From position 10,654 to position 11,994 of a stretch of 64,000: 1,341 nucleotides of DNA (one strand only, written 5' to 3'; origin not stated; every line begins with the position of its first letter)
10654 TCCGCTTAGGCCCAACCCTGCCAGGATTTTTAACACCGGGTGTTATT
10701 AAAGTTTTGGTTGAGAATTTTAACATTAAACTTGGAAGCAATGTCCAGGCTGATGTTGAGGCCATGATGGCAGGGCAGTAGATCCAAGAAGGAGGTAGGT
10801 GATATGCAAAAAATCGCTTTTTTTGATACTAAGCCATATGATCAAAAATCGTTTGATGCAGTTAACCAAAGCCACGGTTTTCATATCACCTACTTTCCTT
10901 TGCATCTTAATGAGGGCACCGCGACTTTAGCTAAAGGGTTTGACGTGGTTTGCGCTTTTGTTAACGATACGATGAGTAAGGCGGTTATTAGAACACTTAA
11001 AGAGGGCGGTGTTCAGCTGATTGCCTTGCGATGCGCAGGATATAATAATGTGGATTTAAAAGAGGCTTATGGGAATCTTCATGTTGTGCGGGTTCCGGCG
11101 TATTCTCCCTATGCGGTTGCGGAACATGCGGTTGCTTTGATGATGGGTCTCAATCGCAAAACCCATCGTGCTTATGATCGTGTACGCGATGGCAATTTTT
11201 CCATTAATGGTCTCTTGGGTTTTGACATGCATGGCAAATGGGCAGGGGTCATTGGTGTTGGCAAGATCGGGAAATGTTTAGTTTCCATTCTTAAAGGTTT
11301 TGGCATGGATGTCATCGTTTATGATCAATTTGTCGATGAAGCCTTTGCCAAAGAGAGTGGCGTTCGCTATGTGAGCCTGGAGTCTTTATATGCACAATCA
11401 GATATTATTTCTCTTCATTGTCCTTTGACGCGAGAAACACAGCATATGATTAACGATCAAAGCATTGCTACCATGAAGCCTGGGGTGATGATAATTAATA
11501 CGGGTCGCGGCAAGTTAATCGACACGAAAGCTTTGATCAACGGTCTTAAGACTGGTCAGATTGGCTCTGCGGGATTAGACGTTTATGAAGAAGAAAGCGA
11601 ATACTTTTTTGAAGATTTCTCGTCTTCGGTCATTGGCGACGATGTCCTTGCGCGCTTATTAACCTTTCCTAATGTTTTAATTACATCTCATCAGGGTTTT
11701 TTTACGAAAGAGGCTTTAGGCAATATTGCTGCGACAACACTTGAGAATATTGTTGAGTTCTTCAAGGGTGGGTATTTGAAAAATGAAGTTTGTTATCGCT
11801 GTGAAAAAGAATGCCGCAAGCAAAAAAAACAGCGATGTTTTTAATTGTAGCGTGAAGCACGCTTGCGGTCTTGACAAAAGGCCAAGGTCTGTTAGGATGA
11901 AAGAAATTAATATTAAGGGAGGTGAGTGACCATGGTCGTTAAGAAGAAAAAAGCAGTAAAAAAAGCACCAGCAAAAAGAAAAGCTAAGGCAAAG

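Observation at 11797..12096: Lys-rich 29-aa peptide ending in CCCC, following an LDH with a Cys/Lys-rich C-terminal tail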

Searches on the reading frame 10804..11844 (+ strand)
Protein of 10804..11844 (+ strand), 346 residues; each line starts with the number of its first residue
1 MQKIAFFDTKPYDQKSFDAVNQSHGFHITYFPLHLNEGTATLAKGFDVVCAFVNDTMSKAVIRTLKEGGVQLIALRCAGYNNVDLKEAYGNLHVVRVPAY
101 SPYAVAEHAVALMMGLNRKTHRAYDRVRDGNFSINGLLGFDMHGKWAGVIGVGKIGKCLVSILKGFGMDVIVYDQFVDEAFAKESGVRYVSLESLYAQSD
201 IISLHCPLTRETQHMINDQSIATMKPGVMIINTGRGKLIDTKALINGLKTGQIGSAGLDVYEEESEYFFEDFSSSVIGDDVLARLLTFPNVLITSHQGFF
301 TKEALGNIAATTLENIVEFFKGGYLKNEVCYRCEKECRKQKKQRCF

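Call 5: search_protein_families(library=ncbifam, proteins=[window:10804-11844:+], max_evalue=0.01)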
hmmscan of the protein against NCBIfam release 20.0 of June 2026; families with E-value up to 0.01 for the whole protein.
window:10804-11844:+ (346 aa): 27 families (the best 25 are shown)
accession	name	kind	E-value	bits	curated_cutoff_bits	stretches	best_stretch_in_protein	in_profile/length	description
NF000492.1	vanH_gen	exception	1.6e-66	224.5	540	1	7-319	4-310/312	D-lactate dehydrogenase VanH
TIGR01327.1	PGDH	equivalog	3.8e-59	200.9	454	1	56-329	51-310/525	phosphoglycerate dehydrogenase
NF006374.0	PRK08605.1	subfamily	1.9e-55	188.2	356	1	1-326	1-328/332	D-lactate dehydrogenase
NF009714.1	PRK13243.1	equivalog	1.9e-54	185.2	455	1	43-323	43-316/332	glyoxylate reductase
NF000371.1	vanH_Agroup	exception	5.4e-53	180.3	700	1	14-319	16-315/322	VanH-A/VanH-Pt family D-lactate dehydrogenase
NF000004.1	vanH-D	exception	6.6e-52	176.6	550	1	16-320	19-317/323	D-lactate dehydrogenase VanH-D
NF000128.1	vanH-Sc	exception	8.6e-52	176.3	650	1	26-319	43-330/337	D-lactate dehydrogenase VanH-Sc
NF000151.1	vanH-Ac1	exception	9e-52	176.5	750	1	34-322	67-350/351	D-lactate dehydrogenase VanH-Ac1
NF000112.1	vanH-Amyco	exception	2.6e-49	168.4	625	1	54-321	80-341/348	VanH-AOV family D-lactate dehydrogenase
NF009127.0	PRK12480.1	equivalog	1.3e-47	162.4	579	1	1-318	1-318/330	D-lactate dehydrogenase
NF005069.0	PRK06487.1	equivalog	6.7e-43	146.9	448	1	51-323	52-314/320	2-hydroxyacid dehydrogenase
NF008759.0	PRK11790.1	equivalog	4.1e-42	144.3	404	1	45-329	54-326/410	phosphoglycerate dehydrogenase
NF005387.0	PRK06932.1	equivalog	3.5e-40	137.9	492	1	38-321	37-311/314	2-hydroxyacid dehydrogenase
NF006263.0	PRK08410.1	equivalog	8.6e-38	130.5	389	1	3-322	2-309/311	D-2-hydroxyacid dehydrogenase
NF011938.0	PRK15409.1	equivalog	1.7e-37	129.1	492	1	77-329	74-318/324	glyoxylate/hydroxypyruvate reductase GhrB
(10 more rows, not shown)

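Call 8: find_related_loci(query=window:10804-11844:+, collection=genome_contigs, flank=4000)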
Query window:10804-11844:+ (346 aa) in genome_contigs; peptide patterns used: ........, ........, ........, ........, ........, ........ (x = any residue, [..] = any of these).
485 stretches matched a pattern; 394 encode a relative of the query (tblastn E <= 1e-3); the best 80 are kept; 80 distinct loci.
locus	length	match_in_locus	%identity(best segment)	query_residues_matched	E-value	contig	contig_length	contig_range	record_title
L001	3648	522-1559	82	1-346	0e+0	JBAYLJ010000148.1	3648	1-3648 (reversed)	MAG: Candidatus Omnitrophota bacterium isolate SO_2016_LW1_10 scaffold48823_LW64-88_2016, whole genome shotgun sequence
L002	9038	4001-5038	80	1-346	0e+0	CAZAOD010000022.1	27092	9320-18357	MAG TPA_asm: uncultured Planctomycetales bacterium isolate binchicken_co173_225 genome assembly, contig: NODE_6048_lengt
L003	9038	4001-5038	79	1-346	0e+0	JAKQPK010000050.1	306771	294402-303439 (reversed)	MAG: Candidatus Omnitrophota bacterium isolate USMO_maxbin.079 k141_1416050, whole genome shotgun sequence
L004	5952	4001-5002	75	3-336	2e-166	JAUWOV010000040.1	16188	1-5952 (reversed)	MAG: bacterium isolate CSMAG_2459 CSMAG_2459_k141_304325_length_16188_cov_20.0000, whole genome shotgun sequence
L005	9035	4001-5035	72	3-346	8e-164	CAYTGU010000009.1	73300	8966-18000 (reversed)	MAG TPA_asm: uncultured bacterium isolate binchicken_co9_176 genome assembly, contig: NODE_85_length_73300_cov_25.441054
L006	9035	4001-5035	70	2-346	6e-163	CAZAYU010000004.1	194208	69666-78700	MAG TPA_asm: uncultured Planctomycetia bacterium isolate binchicken_co49_31 genome assembly, contig: NODE_7_length_19420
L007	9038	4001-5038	71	2-346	2e-162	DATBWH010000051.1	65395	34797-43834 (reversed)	MAG TPA_asm: Candidatus Humimicrobiaceae bacterium isolate SMAG_U7536 k141_685449, whole genome shotgun sequence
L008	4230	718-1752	71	2-346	8e-167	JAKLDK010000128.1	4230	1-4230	MAG: Candidatus Omnitrophota bacterium isolate RA.bin108 RA.bin108_128, whole genome shotgun sequence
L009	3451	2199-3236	70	1-346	4e-169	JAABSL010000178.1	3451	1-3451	MAG: Desulfobacteraceae bacterium isolate S12.Bin036 NODE_260_length_3451_cov_15.8707, whole genome shotgun sequence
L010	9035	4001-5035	70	2-346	3e-161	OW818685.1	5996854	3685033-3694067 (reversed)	metagenome genome assembly, chromosome: 1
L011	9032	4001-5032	72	3-346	5e-161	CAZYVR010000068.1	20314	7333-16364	MAG TPA_asm: uncultured Victivallales bacterium isolate binchicken_co181_625 genome assembly, contig: NODE_4148_length_2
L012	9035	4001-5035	70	2-346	4e-161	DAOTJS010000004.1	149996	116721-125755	MAG TPA_asm: Candidatus Neomarinimicrobiota bacterium isolate AMR_MDS_2993 NODE_73_length_149996_cov_29.220560, whole ge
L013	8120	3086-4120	70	2-346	2e-161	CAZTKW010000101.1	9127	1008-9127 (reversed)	MAG TPA_asm: uncultured Pirellulales bacterium isolate SRP214966_co5_288 genome assembly, contig: NODE_7735_length_9127_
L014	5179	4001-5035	70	2-346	6e-162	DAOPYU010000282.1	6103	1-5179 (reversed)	MAG TPA_asm: Candidatus Sumerlaeota bacterium isolate AMR_MDS_1306 NODE_15982_length_6103_cov_5.580192, whole genome sho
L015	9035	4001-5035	70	2-346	6e-160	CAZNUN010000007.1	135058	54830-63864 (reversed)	MAG TPA_asm: uncultured bacterium isolate SRP167436_co1_73 genome assembly, contig: NODE_75_length_135058_cov_20.767716,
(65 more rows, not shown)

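Call 9: list_cluster_members(proteins=[window:11932-12018:+, window:11926-12018:+, window:10804-11841:+])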
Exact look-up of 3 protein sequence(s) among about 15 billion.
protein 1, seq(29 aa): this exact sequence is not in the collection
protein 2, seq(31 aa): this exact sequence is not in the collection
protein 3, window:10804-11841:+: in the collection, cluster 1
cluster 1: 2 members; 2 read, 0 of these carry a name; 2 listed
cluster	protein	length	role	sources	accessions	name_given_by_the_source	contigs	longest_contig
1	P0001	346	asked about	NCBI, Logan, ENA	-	-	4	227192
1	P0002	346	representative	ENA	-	-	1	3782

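Call 17: find_homologous_proteins(query=window:10804-11841:+, max_evalue=1e-100)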
Query window:10804-11841:+ (346 aa): 7867 proteins with E <= 1e-100 among 8000 candidates; the best 120 are listed.
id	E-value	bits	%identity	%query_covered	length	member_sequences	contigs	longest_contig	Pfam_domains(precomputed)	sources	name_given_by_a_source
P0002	9.8e-232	786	100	100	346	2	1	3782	PF03446.22,PF00389.37,PF02826.26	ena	-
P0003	1.0e-193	661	83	100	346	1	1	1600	PF03446.22,PF00389.37,PF02826.26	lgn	-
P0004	1.5e-192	657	83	100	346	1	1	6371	PF03446.22,PF00389.37,PF02826.26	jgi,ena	jgi:D-lactate dehydrogenase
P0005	5.2e-191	652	82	100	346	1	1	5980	PF03446.22,PF00389.37,PF02826.26,PF07991.19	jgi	-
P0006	5.0e-189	646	82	100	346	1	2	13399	PF03446.22,PF00389.37,PF02826.26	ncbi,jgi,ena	ncbi:MAG: 2-hydroxyacid dehydrogenase [Candidatus Omnitrophota bacterium]|jgi:D-lactate dehydrogenas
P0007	5.5e-189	645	80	100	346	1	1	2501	PF03446.22,PF00389.37,PF02826.26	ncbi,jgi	-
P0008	1.9e-187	640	82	100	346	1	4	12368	PF03446.22,PF00389.37,PF02826.26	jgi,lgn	-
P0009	5.7e-185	632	80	100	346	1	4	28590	PF03446.22,PF00389.37,PF02826.26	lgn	-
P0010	3.7e-184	630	80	100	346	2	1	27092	PF03446.22,PF00389.37,PF02826.26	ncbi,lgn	-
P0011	5.5e-184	629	-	-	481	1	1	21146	PF00670.28,PF03446.22,PF00389.37,PF02826.26,PF22660.3,PF07991.19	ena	-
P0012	2.4e-182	624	79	100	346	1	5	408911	PF03446.22,PF00389.37,PF02826.26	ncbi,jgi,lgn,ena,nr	ncbi:MAG TPA: 2-hydroxyacid dehydrogenase [Candidatus Omnitrophota bacterium]|nr:2-hydroxyacid dehyd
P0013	1.6e-181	621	79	100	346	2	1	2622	PF03446.22,PF00389.37,PF02826.26,PF07991.19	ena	-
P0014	2.6e-174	597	74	100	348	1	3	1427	PF00389.37,PF02826.26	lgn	-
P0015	6.0e-171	586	73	99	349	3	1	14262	PF00389.37,PF02826.26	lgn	-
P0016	3.1e-169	581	73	99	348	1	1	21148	PF00389.37,PF02826.26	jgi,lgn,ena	-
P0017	3.6e-169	580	74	99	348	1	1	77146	PF00389.37,PF02826.26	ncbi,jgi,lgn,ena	ncbi:MAG: 2-hydroxyacid dehydrogenase [Candidatus Omnitrophota bacterium]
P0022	1.5e-167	575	73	100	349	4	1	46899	PF03446.22,PF00389.37,PF02826.26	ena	-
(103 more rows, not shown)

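Call 18: find_encoding_contigs(protein=P0004, flank=2500, max_places=2)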
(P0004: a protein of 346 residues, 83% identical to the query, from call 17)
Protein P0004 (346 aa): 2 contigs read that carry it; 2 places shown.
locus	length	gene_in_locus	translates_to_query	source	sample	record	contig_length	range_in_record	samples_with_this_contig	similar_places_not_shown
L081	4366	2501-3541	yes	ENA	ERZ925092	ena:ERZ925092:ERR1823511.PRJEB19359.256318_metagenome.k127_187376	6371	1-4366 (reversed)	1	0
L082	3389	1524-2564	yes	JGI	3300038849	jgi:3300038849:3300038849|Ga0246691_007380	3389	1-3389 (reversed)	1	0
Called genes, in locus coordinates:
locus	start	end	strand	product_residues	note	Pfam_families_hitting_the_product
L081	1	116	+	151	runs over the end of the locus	PF02082:Rrf2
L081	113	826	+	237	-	PF00037:Fer4 (faint), PF12837:Fer4_6 (weak), PF13237:Fer4_10 (weak), PF14697:Fer4_21 (weak), PF12838:Fer4_7 (weak), PF27217:AF_0155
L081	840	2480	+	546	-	PF03063:Prismane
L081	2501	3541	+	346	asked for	PF00389:2-Hacid_dh, PF02826:2-Hacid_dh_C, PF03446:NAD_binding_2 (weak)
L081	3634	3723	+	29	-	-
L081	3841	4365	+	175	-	?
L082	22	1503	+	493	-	PF03063:Prismane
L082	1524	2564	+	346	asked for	PF00389:2-Hacid_dh, PF02826:2-Hacid_dh_C, PF03446:NAD_binding_2 (weak)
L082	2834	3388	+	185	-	?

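Call 19: find_encoding_contigs(protein=P0005, flank=2500, max_places=2)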
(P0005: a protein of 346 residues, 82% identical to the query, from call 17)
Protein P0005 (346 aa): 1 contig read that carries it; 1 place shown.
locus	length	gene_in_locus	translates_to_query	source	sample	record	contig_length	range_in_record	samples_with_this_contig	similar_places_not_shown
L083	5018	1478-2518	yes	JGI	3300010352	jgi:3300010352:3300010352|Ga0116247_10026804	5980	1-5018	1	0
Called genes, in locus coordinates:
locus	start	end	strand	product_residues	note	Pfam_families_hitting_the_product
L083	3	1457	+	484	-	?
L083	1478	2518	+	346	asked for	PF00389:2-Hacid_dh, PF07991:KARI_N (faint), PF02826:2-Hacid_dh_C, PF03446:NAD_binding_2 (weak)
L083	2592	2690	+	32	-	-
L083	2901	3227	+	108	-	PF01880:Desulfoferrodox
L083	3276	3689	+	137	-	PF07291:MauE (weak), PF07681:DoxX, PF04173:DoxD (weak)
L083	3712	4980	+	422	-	PF00070:Pyr_redox (faint), PF01266:DAO (faint), PF07992:Pyr_redox_2, PF22366:NDH2_C (weak)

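Call 20: find_encoding_contigs(protein=P0006, flank=2500, max_places=2)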
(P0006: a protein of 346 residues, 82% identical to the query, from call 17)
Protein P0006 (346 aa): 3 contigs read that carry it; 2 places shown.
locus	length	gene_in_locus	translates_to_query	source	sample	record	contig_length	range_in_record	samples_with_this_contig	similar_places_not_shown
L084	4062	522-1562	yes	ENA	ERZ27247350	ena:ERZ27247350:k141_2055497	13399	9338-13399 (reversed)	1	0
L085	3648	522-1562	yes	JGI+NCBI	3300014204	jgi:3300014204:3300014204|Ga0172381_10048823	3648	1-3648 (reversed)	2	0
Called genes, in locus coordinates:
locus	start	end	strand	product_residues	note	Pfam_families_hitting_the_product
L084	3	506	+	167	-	PF03063:Prismane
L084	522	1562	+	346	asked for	PF00389:2-Hacid_dh, PF02826:2-Hacid_dh_C, PF03446:NAD_binding_2 (weak)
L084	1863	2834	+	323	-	PF05359:DUF748, PF05170:AsmA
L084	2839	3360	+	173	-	PF02417:Chromate_transp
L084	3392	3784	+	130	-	PF01880:Desulfoferrodox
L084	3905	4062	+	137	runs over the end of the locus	PF07291:MauE (weak), PF07681:DoxX, PF04173:DoxD (weak)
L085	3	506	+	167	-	PF03063:Prismane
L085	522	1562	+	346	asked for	PF00389:2-Hacid_dh, PF02826:2-Hacid_dh_C, PF03446:NAD_binding_2 (weak)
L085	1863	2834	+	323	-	PF05359:DUF748, PF05170:AsmA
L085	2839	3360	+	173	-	PF02417:Chromate_transp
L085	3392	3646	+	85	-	PF01880:Desulfoferrodox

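Call 21: find_encoding_contigs(protein=P0008, flank=2500, max_places=2)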
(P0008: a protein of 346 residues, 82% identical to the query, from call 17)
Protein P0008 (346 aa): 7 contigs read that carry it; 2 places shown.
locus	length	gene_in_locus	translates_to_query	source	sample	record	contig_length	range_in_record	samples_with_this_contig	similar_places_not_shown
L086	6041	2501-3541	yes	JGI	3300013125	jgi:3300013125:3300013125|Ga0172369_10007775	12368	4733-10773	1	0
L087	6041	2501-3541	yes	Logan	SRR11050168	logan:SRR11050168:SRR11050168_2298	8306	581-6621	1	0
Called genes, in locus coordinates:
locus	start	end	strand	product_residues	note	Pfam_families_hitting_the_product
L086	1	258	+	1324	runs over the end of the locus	PF15976:CooC_C (faint), PF09136:Glucodextran_B (faint), PF13620:CarboxypepD_reg (faint), PF13715:CarbopepD_reg_2 (faint)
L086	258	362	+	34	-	-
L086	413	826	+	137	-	PF02082:Rrf2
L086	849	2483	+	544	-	PF03063:Prismane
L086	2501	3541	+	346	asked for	PF00389:2-Hacid_dh, PF02826:2-Hacid_dh_C, PF03446:NAD_binding_2 (weak)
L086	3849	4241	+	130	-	PF01880:Desulfoferrodox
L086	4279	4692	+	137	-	PF07291:MauE (weak), PF04173:DoxD (faint), PF07681:DoxX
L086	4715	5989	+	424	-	PF07992:Pyr_redox_2, PF22366:NDH2_C (weak)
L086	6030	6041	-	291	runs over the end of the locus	PF00494:SQS_PSY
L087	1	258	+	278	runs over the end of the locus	?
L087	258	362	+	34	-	-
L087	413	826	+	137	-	PF02082:Rrf2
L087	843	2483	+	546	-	PF03063:Prismane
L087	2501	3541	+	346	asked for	PF00389:2-Hacid_dh, PF02826:2-Hacid_dh_C, PF03446:NAD_binding_2 (weak)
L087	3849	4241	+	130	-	PF01880:Desulfoferrodox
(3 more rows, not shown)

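Call 22: find_encoding_contigs(protein=P0009, flank=2500, max_places=2)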
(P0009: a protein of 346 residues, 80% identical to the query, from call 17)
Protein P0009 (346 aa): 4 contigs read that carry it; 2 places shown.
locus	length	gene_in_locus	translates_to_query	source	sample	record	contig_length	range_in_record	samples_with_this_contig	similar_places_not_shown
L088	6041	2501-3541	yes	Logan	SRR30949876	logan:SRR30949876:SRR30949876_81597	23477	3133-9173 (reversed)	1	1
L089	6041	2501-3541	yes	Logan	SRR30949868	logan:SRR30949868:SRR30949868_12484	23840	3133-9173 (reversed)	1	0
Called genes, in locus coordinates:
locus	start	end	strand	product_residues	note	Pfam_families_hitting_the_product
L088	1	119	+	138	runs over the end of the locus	PF02082:Rrf2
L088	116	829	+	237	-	PF00037:Fer4 (faint), PF12837:Fer4_6 (weak), PF13237:Fer4_10 (weak), PF12838:Fer4_7 (weak), PF13187:Fer4_9 (faint), PF27217:AF_0155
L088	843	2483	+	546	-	PF03063:Prismane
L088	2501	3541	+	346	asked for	PF00389:2-Hacid_dh, PF02826:2-Hacid_dh_C, PF03446:NAD_binding_2 (weak)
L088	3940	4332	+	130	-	PF01880:Desulfoferrodox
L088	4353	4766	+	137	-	PF07291:MauE (weak), PF04173:DoxD (faint), PF07681:DoxX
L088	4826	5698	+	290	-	PF12895:ANAPC3 (faint), PF25060:ARM_TT21_2nd (faint), PF25062:ARM_TT21_N (faint), PF13431:TPR_17 (faint), PF21033:RMD1-3 (faint), PF07719:TPR_2 (faint), PF13428:TPR_14 (faint), PF13174:TPR_6 (faint), +3 more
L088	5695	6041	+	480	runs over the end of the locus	PF00070:Pyr_redox (faint), PF00890:FAD_binding_2 (weak), PF01266:DAO (weak), PF01593:Amino_oxidase, PF07992:Pyr_redox_2 (faint), PF13450:NAD_binding_8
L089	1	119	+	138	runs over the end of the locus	PF02082:Rrf2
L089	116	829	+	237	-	PF00037:Fer4 (faint), PF12837:Fer4_6 (weak), PF13237:Fer4_10 (weak), PF12838:Fer4_7 (weak), PF13187:Fer4_9 (faint), PF27217:AF_0155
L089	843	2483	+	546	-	PF03063:Prismane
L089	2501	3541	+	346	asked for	PF00389:2-Hacid_dh, PF02826:2-Hacid_dh_C, PF03446:NAD_binding_2 (weak)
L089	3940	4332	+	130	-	PF01880:Desulfoferrodox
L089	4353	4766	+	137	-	PF07291:MauE (weak), PF04173:DoxD (faint), PF07681:DoxX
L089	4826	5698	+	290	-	PF12895:ANAPC3 (faint), PF25060:ARM_TT21_2nd (faint), PF25062:ARM_TT21_N (faint), PF13431:TPR_17 (faint), PF21033:RMD1-3 (faint), PF07719:TPR_2 (faint), PF13428:TPR_14 (faint), PF13174:TPR_6 (faint), +3 more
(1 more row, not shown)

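Call 25: find_encoding_contigs(protein=P0011, flank=2500, max_places=1)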
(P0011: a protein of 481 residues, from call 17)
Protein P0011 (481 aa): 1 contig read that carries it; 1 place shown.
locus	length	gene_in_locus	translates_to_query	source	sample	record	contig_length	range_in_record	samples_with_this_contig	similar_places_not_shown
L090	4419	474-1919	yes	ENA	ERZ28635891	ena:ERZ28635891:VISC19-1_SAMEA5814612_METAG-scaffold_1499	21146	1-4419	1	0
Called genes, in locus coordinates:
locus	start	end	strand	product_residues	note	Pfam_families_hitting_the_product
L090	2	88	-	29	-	?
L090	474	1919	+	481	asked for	PF00389:2-Hacid_dh, PF07991:KARI_N (faint), PF03446:NAD_binding_2 (faint), PF02826:2-Hacid_dh_C, PF00670:AdoHcyase_NAD (faint), PF22660:RS_preATP-grasp-like (faint), PF02826:2-Hacid_dh_C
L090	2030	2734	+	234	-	PF02678:Pirin, PF07883:Cupin_2 (faint), PF17954:Pirin_C_2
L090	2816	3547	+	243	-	PF13483:Lactamase_B_3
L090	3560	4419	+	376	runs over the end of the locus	PF14730:DUF4468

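Call 26: find_encoding_contigs(protein=P0013, flank=2500, max_places=1)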
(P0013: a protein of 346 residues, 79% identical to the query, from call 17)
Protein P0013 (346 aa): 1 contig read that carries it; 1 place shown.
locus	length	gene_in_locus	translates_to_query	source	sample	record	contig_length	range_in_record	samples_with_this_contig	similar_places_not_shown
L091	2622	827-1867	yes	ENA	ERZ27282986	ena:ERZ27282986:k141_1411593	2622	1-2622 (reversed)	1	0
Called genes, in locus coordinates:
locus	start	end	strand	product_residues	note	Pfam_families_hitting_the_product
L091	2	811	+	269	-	?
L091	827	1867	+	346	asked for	PF00389:2-Hacid_dh, PF03446:NAD_binding_2 (faint), PF02826:2-Hacid_dh_C, PF07991:KARI_N (weak)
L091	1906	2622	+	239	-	?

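Call 27: find_encoding_contigs(protein=P0007, flank=2500, max_places=1)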
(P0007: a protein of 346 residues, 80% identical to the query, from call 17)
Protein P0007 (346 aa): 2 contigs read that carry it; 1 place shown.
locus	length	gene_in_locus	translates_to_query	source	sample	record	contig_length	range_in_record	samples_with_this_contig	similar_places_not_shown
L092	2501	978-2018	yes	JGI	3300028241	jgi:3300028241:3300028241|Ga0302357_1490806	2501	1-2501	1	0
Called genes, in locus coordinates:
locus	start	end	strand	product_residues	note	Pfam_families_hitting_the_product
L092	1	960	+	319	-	?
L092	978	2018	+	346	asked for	PF00389:2-Hacid_dh, PF02826:2-Hacid_dh_C, PF03446:NAD_binding_2 (weak)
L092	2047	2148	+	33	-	-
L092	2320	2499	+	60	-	?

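Call 28: find_encoding_contigs(protein=P0017, flank=2500, max_places=1)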
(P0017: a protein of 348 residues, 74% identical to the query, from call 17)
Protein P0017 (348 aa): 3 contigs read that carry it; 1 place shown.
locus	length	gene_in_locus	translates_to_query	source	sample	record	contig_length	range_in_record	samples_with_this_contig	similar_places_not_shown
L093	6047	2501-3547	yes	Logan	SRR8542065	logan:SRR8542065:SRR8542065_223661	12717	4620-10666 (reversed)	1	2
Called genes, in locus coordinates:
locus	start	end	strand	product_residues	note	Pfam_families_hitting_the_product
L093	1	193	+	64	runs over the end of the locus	-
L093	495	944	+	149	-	PF11399:DUF3192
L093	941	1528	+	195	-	PF02525:Flavodoxin_2, PF03358:FMN_red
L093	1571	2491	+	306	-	-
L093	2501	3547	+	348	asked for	PF00389:2-Hacid_dh, PF02826:2-Hacid_dh_C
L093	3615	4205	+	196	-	PF02525:Flavodoxin_2, PF03358:FMN_red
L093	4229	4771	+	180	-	PF04893:Yip1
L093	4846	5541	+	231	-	PF01209:Ubie_methyltran, PF13489:Methyltransf_23, PF00891:Methyltransf_2 (weak), PF08241:Methyltransf_11, PF08242:Methyltransf_12, PF13649:Methyltransf_25, PF13847:Methyltransf_31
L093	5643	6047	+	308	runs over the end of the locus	PF01040:UbiA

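Call 29: find_encoding_contigs(protein=P0022, flank=2500, max_places=1)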
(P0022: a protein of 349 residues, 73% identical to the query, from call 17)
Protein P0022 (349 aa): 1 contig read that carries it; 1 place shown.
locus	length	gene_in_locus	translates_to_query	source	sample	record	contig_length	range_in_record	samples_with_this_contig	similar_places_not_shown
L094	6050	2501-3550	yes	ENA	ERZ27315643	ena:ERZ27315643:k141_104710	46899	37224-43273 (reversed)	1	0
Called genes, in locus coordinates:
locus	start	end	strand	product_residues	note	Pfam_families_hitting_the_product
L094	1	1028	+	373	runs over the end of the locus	PF13776:DUF4172, PF02661:Fic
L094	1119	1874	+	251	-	PF00005:ABC_tran, PF02463:SMC_N (faint)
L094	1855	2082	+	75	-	-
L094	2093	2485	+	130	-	PF01458:SUFBD_core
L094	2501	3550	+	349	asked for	PF00389:2-Hacid_dh, PF02826:2-Hacid_dh_C, PF03446:NAD_binding_2 (weak)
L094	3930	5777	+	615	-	PF00009:GTP_EFTU, PF01926:MMR_HSR1 (weak), PF22042:EF-G_D2, PF03144:GTP_EFTU_D2, PF00679:EFG_C, PF21018:BipA_C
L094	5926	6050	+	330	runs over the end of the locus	PF20030:bpMoxR, PF05496:RuvB_N (faint), PF07726:AAA_3, PF07728:AAA_5, PF17863:AAA_lid_2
